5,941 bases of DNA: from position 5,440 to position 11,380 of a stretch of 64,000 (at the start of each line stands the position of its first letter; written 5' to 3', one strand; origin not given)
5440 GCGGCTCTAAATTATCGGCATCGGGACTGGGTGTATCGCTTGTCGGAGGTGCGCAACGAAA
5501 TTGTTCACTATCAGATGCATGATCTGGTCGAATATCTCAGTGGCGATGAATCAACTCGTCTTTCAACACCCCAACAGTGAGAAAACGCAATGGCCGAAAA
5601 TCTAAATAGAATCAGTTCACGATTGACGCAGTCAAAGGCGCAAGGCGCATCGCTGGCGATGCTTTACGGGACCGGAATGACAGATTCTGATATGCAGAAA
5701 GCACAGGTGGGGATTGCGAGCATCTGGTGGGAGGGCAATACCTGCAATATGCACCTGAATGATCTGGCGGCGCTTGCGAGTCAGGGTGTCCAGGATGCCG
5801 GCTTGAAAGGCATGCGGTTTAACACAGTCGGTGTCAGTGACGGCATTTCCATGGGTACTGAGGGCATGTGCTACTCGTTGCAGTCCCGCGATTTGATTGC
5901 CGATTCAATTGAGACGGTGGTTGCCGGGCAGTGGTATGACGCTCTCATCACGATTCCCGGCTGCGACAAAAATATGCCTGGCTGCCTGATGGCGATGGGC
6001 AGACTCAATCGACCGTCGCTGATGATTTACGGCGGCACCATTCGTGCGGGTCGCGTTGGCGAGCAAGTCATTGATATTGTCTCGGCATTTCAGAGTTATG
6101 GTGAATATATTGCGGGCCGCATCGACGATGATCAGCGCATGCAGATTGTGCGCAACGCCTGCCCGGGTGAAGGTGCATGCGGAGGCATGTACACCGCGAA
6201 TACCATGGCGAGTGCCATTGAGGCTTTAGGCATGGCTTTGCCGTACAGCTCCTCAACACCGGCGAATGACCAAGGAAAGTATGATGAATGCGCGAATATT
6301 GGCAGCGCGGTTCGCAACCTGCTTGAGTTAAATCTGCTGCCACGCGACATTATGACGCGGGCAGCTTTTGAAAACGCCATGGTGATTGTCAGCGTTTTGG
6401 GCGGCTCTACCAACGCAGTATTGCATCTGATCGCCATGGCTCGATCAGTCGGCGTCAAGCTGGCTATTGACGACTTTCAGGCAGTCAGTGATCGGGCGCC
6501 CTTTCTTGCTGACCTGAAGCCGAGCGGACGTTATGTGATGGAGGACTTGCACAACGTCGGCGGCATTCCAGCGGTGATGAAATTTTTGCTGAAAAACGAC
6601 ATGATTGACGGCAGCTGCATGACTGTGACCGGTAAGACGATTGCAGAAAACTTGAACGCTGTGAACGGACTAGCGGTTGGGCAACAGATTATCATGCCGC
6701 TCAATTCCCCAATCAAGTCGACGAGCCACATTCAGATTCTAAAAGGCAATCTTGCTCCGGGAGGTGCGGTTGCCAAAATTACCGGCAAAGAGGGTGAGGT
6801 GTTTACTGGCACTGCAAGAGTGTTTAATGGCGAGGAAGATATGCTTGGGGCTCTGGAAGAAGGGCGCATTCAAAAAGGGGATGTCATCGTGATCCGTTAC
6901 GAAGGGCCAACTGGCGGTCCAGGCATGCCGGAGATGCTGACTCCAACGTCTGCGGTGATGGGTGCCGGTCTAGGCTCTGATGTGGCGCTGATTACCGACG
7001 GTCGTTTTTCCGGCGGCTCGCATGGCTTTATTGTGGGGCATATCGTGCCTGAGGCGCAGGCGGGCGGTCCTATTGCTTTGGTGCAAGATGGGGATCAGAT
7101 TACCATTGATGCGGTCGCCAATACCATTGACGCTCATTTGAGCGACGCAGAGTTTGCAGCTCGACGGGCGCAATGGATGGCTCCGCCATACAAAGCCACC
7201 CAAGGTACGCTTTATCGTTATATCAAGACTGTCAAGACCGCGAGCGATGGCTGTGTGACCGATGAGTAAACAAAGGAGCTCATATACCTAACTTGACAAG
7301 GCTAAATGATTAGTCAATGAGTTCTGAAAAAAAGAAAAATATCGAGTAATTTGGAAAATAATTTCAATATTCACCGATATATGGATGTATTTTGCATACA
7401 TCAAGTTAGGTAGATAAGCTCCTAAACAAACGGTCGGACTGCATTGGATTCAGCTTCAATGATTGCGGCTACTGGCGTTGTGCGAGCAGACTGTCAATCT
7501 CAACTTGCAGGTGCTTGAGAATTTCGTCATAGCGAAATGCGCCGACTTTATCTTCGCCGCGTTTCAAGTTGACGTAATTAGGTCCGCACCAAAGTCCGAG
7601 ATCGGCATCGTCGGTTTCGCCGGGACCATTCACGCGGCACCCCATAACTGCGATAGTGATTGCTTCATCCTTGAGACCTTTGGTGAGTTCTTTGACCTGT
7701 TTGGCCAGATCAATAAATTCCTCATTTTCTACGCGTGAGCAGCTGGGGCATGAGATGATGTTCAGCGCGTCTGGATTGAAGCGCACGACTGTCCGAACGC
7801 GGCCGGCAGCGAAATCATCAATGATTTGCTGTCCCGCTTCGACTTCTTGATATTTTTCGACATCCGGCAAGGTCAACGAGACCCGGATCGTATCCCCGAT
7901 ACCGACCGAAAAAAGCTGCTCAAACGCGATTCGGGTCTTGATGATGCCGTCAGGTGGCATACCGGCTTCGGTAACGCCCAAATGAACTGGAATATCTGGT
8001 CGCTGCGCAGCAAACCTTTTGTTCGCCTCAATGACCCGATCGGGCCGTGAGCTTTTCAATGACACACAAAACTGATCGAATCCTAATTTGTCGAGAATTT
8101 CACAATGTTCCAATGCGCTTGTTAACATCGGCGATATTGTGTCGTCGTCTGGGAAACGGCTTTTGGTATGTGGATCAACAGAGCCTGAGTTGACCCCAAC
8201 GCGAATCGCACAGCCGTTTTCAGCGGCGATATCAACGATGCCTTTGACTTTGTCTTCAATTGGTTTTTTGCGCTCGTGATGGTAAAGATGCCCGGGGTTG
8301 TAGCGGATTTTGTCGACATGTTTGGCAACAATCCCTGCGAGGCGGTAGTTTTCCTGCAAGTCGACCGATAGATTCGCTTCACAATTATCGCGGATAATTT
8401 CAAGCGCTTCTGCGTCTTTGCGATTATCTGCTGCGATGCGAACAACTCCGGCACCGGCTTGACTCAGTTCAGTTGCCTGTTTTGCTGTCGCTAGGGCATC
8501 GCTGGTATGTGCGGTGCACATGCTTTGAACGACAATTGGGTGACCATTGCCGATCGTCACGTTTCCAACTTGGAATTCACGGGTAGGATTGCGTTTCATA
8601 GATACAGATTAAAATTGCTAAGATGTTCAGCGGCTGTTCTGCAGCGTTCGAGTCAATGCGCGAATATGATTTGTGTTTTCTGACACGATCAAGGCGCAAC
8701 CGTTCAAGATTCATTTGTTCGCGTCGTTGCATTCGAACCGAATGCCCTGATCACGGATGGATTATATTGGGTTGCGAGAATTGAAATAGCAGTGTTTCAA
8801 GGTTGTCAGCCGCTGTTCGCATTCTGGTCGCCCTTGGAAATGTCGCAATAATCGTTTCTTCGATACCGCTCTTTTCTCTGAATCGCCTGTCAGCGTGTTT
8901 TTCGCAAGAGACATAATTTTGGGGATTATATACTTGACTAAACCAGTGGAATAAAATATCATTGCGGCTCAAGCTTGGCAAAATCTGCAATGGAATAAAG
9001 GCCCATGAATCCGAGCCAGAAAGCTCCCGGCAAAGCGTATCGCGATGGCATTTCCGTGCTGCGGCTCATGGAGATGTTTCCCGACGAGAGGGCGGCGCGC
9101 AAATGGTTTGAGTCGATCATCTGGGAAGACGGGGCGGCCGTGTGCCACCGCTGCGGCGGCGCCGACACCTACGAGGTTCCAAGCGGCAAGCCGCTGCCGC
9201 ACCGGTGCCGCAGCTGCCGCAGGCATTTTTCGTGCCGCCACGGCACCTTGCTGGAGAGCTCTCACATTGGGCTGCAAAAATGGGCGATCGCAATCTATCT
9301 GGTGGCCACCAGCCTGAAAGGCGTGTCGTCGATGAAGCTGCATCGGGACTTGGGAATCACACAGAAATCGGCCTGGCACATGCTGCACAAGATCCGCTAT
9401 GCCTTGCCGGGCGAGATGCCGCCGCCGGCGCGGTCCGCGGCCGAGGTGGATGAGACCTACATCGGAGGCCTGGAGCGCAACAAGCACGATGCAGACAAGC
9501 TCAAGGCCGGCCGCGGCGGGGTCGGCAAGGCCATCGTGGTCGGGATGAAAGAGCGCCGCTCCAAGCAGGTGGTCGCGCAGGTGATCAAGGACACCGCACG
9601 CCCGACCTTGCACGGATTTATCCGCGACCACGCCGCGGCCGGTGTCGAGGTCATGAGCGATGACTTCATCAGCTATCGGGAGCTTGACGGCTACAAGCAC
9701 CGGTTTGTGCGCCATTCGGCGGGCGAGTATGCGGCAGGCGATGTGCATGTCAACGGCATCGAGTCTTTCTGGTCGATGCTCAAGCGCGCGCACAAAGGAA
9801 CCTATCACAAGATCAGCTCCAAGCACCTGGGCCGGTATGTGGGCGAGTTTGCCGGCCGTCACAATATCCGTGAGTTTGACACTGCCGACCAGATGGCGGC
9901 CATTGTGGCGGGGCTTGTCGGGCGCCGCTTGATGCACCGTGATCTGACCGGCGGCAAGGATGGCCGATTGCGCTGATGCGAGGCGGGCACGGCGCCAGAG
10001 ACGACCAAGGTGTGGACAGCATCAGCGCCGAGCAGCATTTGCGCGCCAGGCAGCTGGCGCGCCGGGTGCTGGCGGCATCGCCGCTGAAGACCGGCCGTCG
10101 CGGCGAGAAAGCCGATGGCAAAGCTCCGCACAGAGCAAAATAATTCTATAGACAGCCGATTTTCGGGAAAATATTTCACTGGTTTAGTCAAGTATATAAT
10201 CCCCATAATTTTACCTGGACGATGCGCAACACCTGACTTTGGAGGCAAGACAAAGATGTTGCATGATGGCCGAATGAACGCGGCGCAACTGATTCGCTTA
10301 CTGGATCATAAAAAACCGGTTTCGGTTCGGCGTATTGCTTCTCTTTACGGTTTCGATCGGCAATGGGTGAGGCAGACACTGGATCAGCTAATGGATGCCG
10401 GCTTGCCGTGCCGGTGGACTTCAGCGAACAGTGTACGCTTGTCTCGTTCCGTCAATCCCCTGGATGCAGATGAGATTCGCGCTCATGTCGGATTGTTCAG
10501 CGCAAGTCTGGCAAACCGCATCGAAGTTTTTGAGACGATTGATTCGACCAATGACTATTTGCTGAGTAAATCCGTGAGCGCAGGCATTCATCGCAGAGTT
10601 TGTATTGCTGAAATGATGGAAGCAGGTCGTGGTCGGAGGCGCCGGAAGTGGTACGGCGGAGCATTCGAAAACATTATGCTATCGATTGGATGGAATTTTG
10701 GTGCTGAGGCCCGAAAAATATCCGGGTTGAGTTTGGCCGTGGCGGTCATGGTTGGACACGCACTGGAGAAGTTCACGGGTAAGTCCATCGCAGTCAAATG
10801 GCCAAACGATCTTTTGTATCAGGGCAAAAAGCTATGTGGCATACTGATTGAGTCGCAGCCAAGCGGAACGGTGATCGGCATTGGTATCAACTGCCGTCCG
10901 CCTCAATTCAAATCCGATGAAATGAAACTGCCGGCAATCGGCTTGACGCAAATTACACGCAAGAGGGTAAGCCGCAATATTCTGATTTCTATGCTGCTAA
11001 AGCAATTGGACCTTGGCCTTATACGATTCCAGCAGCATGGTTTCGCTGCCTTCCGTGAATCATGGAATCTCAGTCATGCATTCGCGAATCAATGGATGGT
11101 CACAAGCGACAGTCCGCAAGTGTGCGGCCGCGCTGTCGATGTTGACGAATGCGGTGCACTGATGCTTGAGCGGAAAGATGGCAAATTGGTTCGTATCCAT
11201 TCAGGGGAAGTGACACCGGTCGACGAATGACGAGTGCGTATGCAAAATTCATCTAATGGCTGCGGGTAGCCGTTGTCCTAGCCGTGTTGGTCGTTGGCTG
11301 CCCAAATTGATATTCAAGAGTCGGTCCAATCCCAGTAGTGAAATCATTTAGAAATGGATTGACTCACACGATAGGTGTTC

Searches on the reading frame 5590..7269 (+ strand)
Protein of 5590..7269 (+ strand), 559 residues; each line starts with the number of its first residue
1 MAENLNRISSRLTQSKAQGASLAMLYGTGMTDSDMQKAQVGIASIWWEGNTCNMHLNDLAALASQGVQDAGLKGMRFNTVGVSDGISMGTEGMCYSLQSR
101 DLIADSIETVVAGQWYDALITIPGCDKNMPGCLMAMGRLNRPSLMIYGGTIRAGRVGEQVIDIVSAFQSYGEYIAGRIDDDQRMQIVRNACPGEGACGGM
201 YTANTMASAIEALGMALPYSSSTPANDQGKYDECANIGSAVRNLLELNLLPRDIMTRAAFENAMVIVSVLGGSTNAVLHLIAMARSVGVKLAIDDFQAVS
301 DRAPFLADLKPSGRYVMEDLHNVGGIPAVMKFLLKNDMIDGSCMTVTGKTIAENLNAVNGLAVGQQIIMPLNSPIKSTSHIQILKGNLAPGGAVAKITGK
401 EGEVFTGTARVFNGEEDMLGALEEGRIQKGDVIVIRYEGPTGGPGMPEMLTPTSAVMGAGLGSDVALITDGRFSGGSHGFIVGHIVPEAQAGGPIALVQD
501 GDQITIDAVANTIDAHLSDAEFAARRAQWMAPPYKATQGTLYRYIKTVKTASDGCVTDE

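Call 15: search_protein_families(library=ncbifam, max_evalue=0.001, proteins=[window:5590-7269:+])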
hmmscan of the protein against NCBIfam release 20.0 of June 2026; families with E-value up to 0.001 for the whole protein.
window:5590-7269:+ (559 aa): 8 families
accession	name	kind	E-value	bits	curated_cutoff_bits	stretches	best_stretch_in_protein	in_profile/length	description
NF002068.0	PRK00911.1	subfamily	1.8e-234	779.4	644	1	6-558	4-556/559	dihydroxy-acid dehydratase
TIGR00110.1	ilvD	equivalog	3e-221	735.7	618.15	1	22-558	3-542/543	dihydroxy-acid dehydratase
NF009103.0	PRK12448.1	equivalog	2.6e-126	422.3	710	2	10-357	7-363/616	dihydroxy-acid dehydratase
NF004784.0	PRK06131.1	subfamily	2.2e-123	412.7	539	1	27-558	32-561/576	dihydroxy-acid dehydratase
NF009560.0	PRK13017.1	subfamily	9.6e-112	374.1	684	1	25-558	32-576/595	dihydroxy-acid dehydratase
NF009559.0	PRK13016.1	equivalog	4.4e-106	355.4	882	1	29-556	34-560/578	L-arabinonate dehydratase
TIGR03432.1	yjhG_yagF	hypoth_equivalog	2.1e-65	221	808.15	1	83-514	113-571/640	YjhG/YagF family D-xylonate dehydratase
TIGR01196.1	edd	equivalog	2.5e-62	211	708.25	1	81-535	109-573/601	phosphogluconate dehydratase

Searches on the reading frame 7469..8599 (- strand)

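Call 15: search_protein_families(library=ncbifam, max_evalue=0.001, proteins=[window:7469-8599:-])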
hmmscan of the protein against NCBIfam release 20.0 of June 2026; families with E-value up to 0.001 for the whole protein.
window:7469-8599:- (376 aa): 4 families
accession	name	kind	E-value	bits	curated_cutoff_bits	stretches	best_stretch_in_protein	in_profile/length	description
NF001540.0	PRK00366.1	equivalog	1.2e-92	310.5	345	1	2-372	12-361/364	flavodoxin-dependent (E)-4-hydroxy-3-methylbut-2-enyl-diphosphate synthase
TIGR00612.1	ispG_gcpE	equivalog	5e-84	282.5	280.25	1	4-352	2-339/357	(E)-4-hydroxy-3-methylbut-2-enyl-diphosphate synthase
NF002534.0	PRK02048.1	equivalog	1.1e-51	176.3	886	2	2-243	7-270/613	4-hydroxy-3-methylbut-2-en-1-yl diphosphate synthase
NF001912.0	PRK00694.1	equivalog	1e-49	169.7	1045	2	3-244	12-275/606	4-hydroxy-3-methylbut-2-en-1-yl diphosphate synthase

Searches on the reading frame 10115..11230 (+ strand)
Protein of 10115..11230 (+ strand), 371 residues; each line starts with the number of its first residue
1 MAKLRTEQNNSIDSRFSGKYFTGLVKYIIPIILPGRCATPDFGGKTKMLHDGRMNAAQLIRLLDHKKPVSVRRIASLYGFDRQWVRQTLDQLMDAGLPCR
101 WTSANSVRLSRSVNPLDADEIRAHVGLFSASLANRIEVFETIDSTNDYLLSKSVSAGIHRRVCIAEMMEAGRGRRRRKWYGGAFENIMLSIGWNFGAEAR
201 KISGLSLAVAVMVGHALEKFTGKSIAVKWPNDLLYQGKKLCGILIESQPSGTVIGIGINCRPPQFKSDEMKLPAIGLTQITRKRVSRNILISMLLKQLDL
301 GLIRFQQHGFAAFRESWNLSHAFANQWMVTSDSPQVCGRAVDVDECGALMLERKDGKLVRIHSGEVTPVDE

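Call 15: search_protein_families(library=ncbifam, max_evalue=0.001, proteins=[window:10115-11230:+])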
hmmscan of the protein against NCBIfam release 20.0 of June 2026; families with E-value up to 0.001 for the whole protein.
window:10115-11230:+ (371 aa): 11 families
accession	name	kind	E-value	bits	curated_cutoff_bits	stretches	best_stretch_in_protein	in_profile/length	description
NF008847.0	PRK11886.1-2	equivalog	3.2e-57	194.3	293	1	54-366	5-314/320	bifunctional biotin--[acetyl-CoA-carboxylase] ligase/biotin operon repressor BirA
NF008848.0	PRK11886.1-3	equivalog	7.8e-52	176.3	362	1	55-366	2-313/319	bifunctional biotin--[acetyl-CoA-carboxylase] ligase/biotin operon repressor BirA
TIGR00121.1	birA_ligase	equivalog_domain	3.8e-48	164.1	83.1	1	136-367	2-233/235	biotin--[acetyl-CoA-carboxylase] ligase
NF008850.0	PRK11886.1-5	equivalog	2.2e-42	145.4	489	1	56-358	8-307/320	bifunctional biotin--[acetyl-CoA-carboxylase] ligase/biotin operon repressor BirA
NF008849.0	PRK11886.1-4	equivalog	3.6e-42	144.6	474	1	58-366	9-314/320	bifunctional biotin--[acetyl-CoA-carboxylase] ligase/biotin operon repressor BirA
NF005405.0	PRK06955.1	equivalog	5.2e-37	127.6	312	1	116-366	17-291/300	biotin--[acetyl-CoA-carboxylase] ligase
NF006206.0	PRK08330.1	equivalog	2e-28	99.3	311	1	127-366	4-238/243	biotin--protein ligase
NF009862.0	PRK13325.1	equivalog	1.1e-25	90.4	761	1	108-366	60-320/592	bifunctional biotin--[acetyl-CoA-carboxylase] ligase/type III pantothenate kinase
NF006294.0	PRK08477.1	equivalog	9.5e-16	57.8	179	1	135-290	5-163/214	biotin--[acetyl-CoA-carboxylase] ligase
NF008846.0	PRK11886.1-1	equivalog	6.5e-15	55.2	353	1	161-367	102-307/312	bifunctional biotin--[acetyl-CoA-carboxylase] ligase/biotin operon repressor BirA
NF004607.0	PRK05935.1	equivalog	1.1e-10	41.7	219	1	170-303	40-176/190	biotin--protein ligase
